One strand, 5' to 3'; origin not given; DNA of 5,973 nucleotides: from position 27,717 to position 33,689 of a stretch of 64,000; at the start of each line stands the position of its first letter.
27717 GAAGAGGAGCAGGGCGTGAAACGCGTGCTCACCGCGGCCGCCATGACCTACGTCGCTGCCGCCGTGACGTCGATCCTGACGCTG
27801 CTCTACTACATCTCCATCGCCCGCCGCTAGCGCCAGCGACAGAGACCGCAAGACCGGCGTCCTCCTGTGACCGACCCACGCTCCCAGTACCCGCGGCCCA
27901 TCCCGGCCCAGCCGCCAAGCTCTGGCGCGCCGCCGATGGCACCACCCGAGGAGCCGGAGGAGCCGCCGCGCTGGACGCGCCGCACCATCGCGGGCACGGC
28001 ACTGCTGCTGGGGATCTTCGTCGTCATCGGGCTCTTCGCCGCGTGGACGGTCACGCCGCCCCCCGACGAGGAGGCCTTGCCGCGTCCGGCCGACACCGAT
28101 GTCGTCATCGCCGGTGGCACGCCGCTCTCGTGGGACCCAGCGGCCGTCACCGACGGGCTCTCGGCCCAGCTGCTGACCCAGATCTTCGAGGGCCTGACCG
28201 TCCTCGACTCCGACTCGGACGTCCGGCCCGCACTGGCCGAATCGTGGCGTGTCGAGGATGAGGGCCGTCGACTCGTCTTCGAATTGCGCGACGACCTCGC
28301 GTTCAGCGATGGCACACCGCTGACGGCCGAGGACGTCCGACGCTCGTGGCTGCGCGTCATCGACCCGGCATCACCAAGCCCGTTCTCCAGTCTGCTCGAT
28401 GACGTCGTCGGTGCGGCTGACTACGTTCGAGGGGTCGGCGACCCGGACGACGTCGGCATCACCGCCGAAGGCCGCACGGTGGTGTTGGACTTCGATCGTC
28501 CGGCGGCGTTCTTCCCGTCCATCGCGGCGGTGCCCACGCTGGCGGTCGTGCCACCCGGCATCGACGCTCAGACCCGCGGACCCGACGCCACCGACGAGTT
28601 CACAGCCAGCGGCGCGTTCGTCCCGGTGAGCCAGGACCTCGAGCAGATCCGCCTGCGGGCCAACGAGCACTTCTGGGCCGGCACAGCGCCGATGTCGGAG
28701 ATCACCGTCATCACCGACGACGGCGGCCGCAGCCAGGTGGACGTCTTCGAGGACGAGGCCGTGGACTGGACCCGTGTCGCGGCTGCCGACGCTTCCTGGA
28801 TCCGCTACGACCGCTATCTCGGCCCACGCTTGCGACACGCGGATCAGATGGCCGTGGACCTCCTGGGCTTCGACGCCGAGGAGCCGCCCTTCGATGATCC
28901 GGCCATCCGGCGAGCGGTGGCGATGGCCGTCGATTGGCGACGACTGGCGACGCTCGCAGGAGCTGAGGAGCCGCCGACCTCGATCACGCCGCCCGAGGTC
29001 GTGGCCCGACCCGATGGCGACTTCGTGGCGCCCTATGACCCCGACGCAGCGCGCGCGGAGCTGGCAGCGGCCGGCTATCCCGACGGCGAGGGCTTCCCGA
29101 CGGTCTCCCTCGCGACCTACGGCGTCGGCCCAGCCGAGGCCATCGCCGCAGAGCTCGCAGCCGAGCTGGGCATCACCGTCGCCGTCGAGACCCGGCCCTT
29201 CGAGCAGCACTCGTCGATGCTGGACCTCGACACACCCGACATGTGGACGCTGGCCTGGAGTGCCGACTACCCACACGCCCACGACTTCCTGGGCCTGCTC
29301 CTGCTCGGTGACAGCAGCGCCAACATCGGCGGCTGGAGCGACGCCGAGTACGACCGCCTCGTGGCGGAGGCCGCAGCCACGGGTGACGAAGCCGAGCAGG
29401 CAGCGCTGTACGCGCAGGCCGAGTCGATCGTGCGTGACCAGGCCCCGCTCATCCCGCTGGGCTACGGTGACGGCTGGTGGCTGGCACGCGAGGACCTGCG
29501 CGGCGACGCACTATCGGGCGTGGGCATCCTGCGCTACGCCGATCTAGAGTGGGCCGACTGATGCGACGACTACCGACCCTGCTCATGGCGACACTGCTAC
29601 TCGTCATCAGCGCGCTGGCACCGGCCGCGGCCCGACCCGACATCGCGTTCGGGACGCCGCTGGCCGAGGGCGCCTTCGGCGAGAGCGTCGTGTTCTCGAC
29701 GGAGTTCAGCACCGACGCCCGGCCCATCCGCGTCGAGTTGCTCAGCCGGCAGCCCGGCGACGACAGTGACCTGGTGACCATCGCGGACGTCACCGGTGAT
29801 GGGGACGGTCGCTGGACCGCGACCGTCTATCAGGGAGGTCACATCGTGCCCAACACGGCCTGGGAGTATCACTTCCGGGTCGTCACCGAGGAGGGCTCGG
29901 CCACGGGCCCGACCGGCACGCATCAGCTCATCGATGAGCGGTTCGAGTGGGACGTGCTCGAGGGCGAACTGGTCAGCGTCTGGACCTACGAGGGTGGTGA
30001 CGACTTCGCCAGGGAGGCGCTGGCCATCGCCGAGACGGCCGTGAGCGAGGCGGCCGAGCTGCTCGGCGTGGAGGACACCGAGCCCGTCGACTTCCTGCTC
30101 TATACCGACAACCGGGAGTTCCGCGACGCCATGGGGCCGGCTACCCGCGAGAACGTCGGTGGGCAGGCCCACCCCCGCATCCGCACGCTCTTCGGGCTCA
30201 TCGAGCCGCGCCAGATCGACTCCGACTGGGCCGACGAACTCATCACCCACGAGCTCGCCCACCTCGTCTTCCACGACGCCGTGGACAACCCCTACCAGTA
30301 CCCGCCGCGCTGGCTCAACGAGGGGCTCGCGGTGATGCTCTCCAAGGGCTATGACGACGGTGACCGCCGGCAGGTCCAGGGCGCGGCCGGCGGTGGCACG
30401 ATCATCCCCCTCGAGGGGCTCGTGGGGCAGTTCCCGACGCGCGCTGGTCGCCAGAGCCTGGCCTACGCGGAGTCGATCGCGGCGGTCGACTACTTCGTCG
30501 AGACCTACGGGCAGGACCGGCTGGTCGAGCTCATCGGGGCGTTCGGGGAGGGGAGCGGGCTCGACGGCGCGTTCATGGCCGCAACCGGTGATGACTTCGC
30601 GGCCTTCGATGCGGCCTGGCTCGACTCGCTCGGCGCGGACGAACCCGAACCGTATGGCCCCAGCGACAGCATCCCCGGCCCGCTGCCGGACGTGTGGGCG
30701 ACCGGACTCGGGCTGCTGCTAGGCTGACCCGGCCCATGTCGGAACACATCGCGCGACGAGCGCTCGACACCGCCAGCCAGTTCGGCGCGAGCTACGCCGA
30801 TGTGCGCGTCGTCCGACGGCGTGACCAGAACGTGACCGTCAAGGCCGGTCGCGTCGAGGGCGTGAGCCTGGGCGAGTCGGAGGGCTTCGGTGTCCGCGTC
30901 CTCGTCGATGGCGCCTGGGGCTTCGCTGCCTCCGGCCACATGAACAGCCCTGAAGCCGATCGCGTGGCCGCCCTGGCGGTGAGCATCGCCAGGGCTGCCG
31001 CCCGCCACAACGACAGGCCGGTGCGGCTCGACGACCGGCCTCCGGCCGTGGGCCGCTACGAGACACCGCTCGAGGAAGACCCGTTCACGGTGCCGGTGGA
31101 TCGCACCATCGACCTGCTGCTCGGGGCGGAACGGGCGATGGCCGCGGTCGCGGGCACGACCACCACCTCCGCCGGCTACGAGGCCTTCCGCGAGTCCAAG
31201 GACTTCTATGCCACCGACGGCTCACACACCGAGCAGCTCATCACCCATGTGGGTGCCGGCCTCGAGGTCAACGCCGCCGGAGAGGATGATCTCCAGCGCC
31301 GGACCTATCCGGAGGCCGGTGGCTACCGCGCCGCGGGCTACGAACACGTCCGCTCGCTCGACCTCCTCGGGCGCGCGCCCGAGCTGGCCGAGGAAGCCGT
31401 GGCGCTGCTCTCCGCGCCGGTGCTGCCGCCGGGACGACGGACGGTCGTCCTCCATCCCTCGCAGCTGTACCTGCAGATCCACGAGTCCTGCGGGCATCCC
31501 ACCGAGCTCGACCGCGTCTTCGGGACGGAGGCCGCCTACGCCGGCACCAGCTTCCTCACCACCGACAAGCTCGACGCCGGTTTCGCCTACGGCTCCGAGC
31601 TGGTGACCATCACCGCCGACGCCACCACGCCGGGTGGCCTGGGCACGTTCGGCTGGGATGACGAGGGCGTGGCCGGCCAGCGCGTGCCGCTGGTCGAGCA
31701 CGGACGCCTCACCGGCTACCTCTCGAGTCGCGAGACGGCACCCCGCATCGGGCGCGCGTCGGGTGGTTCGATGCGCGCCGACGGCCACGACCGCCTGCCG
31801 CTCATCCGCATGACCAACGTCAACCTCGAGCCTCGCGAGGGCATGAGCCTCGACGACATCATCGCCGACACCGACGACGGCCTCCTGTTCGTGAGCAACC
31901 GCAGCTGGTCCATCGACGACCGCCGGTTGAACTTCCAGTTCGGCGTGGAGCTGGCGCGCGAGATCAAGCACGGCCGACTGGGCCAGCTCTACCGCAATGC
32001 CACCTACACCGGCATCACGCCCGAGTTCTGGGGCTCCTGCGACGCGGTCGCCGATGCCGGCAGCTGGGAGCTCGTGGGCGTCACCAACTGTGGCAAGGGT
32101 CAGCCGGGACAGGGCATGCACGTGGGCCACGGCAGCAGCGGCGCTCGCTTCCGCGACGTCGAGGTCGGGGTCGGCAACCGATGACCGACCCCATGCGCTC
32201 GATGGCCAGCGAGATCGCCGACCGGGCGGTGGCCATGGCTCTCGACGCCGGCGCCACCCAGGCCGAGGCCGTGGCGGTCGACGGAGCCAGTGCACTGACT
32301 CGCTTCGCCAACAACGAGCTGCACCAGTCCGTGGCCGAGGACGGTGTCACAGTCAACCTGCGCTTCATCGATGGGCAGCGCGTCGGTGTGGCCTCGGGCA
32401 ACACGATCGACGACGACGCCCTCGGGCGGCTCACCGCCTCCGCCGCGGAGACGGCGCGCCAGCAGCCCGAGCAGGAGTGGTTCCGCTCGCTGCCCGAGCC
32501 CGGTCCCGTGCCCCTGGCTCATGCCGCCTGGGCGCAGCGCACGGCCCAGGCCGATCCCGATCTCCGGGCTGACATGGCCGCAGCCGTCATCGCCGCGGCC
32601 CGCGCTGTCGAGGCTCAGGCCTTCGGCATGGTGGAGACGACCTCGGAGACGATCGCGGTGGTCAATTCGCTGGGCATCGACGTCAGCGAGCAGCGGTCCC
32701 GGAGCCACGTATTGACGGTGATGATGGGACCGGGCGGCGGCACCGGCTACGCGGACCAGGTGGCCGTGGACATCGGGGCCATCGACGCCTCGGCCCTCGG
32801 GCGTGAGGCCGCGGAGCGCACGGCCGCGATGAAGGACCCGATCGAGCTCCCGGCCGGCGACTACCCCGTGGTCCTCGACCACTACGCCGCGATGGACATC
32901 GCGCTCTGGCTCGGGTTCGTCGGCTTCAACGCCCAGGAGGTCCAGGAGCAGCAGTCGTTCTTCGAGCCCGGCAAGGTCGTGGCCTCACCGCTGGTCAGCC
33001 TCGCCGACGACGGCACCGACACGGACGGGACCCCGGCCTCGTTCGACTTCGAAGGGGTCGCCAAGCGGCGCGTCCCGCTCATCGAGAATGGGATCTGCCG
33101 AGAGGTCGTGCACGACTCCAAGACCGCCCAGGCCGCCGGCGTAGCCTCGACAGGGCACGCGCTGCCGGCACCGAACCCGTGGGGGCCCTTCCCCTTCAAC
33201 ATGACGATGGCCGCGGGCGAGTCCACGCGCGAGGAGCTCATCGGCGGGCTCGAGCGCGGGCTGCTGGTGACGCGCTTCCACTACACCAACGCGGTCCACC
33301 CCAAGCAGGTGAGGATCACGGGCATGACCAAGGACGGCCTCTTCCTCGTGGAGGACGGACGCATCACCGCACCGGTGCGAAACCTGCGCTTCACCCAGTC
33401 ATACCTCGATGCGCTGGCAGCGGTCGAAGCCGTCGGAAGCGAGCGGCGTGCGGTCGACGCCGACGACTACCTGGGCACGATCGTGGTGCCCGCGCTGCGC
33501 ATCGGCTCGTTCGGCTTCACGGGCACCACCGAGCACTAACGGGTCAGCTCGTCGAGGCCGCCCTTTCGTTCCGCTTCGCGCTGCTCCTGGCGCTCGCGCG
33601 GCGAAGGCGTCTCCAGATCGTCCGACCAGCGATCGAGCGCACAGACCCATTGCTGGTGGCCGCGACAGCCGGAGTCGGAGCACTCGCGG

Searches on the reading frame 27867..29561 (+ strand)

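Call 63: search_protein_families(library=pfam, proteins=[window:27867-29561:+], max_evalue=0.001)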
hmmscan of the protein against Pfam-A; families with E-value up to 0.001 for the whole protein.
window:27867-29561:+ (564 aa): 1 family
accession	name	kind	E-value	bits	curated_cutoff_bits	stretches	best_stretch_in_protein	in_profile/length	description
PF00496.27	SBP_bac_5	-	1.8e-57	195.6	32.4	1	119-482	2-364/368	Bacterial extracellular solute-binding proteins, family 5 Middle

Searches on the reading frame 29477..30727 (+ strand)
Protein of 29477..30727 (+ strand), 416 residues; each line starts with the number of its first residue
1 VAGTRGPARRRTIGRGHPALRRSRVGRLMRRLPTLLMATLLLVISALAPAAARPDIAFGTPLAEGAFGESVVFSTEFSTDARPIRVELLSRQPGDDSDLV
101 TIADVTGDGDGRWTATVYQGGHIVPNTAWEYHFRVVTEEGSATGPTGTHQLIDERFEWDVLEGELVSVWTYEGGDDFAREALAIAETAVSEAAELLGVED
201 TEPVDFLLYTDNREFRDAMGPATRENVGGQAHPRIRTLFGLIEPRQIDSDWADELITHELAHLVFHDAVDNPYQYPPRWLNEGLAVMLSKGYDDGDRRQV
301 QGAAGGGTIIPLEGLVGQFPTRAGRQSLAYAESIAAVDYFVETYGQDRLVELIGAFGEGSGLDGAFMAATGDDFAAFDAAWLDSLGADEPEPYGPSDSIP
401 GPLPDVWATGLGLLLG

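Call 55: search_protein_families(library=pfam, proteins=[window:29477-30727:+], max_evalue=0.0001)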
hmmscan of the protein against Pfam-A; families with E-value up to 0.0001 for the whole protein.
window:29477-30727:+ (416 aa): 1 family
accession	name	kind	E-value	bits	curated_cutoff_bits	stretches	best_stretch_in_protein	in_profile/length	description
PF13485.12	Peptidase_MA_2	-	6.9e-31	108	32.4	1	185-385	2-199/201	Peptidase MA superfamily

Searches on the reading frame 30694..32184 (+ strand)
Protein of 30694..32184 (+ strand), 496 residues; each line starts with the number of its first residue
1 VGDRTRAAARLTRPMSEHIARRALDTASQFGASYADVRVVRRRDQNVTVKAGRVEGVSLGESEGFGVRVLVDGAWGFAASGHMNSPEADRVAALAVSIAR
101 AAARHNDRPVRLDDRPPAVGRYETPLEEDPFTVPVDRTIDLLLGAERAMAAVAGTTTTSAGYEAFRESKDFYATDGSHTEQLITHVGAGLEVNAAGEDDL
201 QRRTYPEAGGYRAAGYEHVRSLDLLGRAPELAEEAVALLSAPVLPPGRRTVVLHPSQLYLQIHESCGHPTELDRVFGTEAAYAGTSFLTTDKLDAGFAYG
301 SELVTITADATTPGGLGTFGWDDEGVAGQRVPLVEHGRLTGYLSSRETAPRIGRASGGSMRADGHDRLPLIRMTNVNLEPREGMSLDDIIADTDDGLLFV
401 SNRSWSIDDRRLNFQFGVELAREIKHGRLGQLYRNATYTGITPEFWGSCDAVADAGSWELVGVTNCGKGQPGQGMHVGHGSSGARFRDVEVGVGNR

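Call 55: search_protein_families(library=pfam, proteins=[window:30694-32184:+], max_evalue=0.0001)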
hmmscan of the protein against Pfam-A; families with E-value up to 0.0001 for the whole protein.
window:30694-32184:+ (496 aa): 3 families
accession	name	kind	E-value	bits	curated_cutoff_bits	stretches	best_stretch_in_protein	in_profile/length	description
PF19289.4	PmbA_TldD_3rd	-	2.1e-35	122.3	22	1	247-463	2-203/220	PmbA/TldA metallopeptidase C-terminal domain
PF01523.21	PmbA_TldD_1st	-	1.2e-15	57.8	20.9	1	35-99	1-65/65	PmbA/TldA metallopeptidase domain 1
PF19290.4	PmbA_TldD_2nd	-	5.2e-05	24.1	20.9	1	129-237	2-103/109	PmbA/TldA metallopeptidase central domain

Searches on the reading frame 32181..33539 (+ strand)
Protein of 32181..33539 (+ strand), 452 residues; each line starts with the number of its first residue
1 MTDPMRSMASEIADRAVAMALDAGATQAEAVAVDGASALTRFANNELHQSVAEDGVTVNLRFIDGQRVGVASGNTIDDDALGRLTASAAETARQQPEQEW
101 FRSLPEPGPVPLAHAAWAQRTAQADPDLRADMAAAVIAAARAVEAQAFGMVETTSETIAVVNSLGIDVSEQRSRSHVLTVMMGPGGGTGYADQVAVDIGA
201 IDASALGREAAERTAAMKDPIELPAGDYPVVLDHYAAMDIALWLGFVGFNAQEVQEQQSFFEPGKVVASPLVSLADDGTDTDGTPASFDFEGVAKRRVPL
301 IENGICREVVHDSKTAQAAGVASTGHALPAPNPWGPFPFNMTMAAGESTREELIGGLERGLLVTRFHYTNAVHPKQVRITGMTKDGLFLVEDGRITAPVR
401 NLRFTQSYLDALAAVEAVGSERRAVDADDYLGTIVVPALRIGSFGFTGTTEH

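Call 55: search_protein_families(library=pfam, proteins=[window:32181-33539:+], max_evalue=0.0001)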
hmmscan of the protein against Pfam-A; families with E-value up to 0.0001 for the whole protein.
window:32181-33539:+ (452 aa): 3 families
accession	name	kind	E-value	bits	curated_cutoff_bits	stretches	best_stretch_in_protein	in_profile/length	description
PF19289.4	PmbA_TldD_3rd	-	2e-46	158.4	22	1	226-448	2-220/220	PmbA/TldA metallopeptidase C-terminal domain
PF19290.4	PmbA_TldD_2nd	-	4.1e-07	30.9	20.9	1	124-217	6-108/109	PmbA/TldA metallopeptidase central domain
PF01523.21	PmbA_TldD_1st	-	6.4e-06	26.7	20.9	1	28-92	1-65/65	PmbA/TldA metallopeptidase domain 1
